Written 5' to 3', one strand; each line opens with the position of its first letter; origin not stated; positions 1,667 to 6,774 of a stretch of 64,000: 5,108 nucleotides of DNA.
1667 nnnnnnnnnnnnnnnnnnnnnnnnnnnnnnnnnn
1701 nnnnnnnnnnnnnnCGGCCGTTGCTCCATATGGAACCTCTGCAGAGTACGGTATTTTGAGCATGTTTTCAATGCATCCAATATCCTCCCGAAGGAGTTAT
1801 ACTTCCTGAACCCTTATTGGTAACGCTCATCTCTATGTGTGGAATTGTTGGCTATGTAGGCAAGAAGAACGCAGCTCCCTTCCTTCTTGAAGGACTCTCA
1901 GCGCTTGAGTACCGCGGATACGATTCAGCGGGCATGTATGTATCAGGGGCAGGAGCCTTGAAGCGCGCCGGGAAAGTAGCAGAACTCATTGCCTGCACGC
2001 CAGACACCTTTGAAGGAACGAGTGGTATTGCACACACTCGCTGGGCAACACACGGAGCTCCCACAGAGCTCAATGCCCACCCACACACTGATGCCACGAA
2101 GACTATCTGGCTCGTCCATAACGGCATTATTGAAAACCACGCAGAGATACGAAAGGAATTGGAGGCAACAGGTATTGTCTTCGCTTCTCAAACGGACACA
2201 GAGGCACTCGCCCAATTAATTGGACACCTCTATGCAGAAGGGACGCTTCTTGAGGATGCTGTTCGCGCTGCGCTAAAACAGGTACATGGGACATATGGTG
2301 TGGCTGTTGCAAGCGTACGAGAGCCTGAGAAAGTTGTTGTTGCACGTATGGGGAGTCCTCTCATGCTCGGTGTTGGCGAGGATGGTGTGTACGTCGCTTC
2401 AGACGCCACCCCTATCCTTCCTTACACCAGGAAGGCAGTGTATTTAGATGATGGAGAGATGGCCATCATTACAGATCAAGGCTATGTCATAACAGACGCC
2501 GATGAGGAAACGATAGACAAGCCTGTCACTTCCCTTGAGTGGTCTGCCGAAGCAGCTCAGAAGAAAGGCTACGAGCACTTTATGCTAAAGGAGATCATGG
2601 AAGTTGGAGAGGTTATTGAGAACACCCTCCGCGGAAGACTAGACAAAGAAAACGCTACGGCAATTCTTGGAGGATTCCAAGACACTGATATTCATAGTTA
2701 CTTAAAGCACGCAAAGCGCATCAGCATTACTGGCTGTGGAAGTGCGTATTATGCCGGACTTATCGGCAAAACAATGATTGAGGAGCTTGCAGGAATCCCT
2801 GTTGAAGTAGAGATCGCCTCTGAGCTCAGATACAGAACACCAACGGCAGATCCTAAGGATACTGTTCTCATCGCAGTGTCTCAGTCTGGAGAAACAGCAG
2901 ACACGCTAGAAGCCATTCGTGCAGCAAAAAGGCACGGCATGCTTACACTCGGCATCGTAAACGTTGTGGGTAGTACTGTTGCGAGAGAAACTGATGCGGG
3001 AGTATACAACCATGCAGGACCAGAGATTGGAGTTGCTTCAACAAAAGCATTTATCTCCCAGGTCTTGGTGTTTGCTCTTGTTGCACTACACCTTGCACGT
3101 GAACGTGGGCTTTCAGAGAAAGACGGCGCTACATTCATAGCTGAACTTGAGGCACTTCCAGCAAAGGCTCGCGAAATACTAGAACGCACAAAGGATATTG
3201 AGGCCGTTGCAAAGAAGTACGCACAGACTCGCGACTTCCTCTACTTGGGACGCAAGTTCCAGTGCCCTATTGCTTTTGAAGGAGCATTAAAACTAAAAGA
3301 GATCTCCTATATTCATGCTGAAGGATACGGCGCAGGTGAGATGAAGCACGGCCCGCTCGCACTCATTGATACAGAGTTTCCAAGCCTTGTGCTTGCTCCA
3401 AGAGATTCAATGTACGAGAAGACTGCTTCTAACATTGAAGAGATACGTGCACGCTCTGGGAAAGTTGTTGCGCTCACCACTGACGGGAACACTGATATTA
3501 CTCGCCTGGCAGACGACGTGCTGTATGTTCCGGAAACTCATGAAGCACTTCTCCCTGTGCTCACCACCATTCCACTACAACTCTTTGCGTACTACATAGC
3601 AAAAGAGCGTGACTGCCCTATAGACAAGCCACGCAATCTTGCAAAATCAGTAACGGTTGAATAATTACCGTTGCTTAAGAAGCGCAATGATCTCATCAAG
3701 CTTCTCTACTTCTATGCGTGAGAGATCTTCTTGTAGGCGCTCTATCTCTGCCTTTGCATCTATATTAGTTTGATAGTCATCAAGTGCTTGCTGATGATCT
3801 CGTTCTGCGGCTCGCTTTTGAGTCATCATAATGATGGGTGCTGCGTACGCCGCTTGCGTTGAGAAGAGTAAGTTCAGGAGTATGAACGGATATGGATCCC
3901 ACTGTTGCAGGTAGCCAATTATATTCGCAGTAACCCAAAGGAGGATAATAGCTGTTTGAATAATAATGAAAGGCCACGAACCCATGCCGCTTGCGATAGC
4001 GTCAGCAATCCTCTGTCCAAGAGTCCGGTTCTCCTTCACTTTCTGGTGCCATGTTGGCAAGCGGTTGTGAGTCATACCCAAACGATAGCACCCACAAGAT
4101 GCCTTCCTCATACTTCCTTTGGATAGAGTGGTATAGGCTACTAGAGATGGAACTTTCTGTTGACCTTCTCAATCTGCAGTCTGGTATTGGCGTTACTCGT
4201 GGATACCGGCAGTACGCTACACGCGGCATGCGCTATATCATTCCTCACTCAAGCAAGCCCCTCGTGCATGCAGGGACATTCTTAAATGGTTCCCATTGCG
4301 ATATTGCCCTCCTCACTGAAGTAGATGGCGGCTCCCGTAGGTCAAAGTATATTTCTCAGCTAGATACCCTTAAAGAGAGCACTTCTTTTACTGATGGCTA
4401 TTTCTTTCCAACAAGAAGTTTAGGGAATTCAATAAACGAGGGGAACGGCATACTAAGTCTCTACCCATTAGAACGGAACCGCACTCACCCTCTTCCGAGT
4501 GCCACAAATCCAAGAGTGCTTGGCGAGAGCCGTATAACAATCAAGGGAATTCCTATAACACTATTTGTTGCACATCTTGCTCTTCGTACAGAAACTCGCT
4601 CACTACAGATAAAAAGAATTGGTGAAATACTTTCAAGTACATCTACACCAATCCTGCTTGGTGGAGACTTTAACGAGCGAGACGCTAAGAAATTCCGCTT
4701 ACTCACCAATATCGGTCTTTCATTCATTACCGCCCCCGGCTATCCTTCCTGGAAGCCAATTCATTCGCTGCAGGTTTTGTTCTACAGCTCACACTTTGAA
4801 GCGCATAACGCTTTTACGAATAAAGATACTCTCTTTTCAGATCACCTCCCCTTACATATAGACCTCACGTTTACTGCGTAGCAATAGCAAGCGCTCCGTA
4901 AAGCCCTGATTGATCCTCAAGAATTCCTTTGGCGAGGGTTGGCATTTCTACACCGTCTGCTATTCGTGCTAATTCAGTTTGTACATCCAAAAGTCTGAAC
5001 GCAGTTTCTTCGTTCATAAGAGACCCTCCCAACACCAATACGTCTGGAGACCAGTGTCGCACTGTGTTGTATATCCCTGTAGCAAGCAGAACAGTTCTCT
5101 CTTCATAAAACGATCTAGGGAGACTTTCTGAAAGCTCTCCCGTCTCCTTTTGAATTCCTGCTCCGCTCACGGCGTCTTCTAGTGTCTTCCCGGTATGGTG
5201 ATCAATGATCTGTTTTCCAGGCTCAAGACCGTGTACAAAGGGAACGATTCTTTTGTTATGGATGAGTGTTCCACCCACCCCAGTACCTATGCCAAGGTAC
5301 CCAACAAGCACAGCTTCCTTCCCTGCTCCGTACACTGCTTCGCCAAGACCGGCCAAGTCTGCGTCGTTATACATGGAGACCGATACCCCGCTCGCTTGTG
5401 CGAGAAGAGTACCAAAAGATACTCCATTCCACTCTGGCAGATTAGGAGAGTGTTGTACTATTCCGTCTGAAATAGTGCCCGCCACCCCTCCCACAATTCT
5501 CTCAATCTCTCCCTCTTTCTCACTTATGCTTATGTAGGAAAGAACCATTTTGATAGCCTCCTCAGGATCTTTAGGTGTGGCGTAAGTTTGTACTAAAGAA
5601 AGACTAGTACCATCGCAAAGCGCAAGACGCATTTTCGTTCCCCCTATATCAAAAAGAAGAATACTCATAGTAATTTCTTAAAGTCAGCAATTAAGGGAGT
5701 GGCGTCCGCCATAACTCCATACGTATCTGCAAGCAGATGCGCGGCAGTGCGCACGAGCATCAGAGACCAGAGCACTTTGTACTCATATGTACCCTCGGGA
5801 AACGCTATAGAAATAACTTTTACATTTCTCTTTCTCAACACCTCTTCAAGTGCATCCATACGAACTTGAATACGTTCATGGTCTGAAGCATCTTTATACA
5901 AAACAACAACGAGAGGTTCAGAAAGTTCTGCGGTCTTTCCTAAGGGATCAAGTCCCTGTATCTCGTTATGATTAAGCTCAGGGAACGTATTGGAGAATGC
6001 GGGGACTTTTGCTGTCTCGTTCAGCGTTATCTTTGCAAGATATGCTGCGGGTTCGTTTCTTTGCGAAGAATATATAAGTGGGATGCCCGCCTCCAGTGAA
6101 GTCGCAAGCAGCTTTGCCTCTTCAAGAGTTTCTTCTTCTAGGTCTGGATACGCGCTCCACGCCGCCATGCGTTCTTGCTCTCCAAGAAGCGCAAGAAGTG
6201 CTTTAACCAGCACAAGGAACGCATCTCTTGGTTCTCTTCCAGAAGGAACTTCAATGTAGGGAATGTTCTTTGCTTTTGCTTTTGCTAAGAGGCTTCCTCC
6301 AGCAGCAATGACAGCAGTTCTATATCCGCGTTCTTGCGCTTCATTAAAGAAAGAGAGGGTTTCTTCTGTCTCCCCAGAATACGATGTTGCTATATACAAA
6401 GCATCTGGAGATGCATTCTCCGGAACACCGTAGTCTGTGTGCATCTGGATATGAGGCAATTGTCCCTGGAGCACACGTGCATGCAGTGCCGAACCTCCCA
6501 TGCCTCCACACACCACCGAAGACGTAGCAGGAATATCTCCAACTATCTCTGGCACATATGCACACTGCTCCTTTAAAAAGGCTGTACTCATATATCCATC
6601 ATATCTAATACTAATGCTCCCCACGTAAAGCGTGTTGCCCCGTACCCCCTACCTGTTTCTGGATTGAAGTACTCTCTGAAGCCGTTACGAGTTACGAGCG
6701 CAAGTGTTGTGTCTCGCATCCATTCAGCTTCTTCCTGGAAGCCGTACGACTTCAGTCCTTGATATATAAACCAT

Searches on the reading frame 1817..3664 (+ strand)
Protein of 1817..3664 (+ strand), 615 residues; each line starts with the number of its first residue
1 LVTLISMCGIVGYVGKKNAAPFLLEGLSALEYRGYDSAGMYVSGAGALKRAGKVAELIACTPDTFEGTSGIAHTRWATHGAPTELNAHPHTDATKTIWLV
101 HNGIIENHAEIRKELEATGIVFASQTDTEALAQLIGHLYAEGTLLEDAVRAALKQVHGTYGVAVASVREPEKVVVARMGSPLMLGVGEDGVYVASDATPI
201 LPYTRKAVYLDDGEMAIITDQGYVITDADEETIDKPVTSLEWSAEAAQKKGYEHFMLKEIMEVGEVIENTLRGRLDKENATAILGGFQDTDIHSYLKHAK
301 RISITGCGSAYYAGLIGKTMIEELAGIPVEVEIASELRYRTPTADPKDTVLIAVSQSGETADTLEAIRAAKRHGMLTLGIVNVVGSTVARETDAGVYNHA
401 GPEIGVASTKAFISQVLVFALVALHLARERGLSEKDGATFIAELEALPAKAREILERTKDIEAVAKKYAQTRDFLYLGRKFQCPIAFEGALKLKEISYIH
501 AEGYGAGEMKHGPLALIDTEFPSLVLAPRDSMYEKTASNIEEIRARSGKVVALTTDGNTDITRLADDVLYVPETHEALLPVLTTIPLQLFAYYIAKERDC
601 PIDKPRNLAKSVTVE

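Call 48: search_protein_families(library=pfam, proteins=[window:1817-3664:+], max_evalue=0.0001)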
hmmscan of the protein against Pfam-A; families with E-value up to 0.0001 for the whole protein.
window:1817-3664:+ (615 aa): 3 families
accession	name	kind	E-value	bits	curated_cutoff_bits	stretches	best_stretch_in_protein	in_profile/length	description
PF01380.27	SIS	-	3.8e-50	169.5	25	2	296-423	2-129/131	SIS domain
PF13522.11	GATase_6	-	5.6e-21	75.4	27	1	65-196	8-130/130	Glutamine amidotransferase domain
PF13537.11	GATase_7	-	3.3e-14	53.4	25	1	84-200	10-121/123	Glutamine amidotransferase domain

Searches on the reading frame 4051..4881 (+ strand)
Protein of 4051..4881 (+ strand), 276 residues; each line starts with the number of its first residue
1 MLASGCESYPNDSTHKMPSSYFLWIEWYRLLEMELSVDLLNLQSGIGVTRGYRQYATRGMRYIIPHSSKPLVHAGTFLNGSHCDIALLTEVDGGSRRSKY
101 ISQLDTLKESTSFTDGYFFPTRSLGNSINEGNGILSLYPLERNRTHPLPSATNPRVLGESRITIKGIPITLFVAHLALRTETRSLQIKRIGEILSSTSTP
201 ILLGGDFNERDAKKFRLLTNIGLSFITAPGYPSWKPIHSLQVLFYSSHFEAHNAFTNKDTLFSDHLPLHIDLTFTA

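Call 48: search_protein_families(library=pfam, proteins=[window:4051-4881:+], max_evalue=0.0001)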
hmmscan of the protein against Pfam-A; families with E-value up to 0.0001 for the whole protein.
window:4051-4881:+ (276 aa): 1 family
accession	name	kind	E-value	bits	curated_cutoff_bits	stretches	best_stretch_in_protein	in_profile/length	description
PF03372.29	Exo_endo_phos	-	1.6e-12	48.1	24.5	1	78-265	26-225/225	Endonuclease/Exonuclease/phosphatase family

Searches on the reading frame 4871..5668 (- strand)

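Call 48: search_protein_families(library=pfam, proteins=[window:4871-5668:-], max_evalue=0.0001)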
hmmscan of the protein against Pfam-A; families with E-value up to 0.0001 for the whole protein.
window:4871-5668:- (265 aa): 2 families
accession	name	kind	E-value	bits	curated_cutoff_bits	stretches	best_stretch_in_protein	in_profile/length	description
PF00480.26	ROK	-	7.7e-25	88.4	22.9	1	7-265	5-293/294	ROK family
PF02685.22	Glucokinase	-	2e-06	27.5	22.1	1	5-115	2-124/314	Glucokinase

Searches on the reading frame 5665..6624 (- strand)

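Call 48: search_protein_families(library=pfam, proteins=[window:5665-6624:-], max_evalue=0.0001)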
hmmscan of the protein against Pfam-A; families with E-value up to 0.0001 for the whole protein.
window:5665-6624:- (319 aa): 1 family
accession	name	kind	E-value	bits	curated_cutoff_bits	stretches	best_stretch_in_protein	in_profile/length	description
PF10432.14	bact-PGI_C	-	2.2e-30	106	24.5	1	168-318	3-150/151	Bacterial phospho-glucose isomerase C-terminal SIS domain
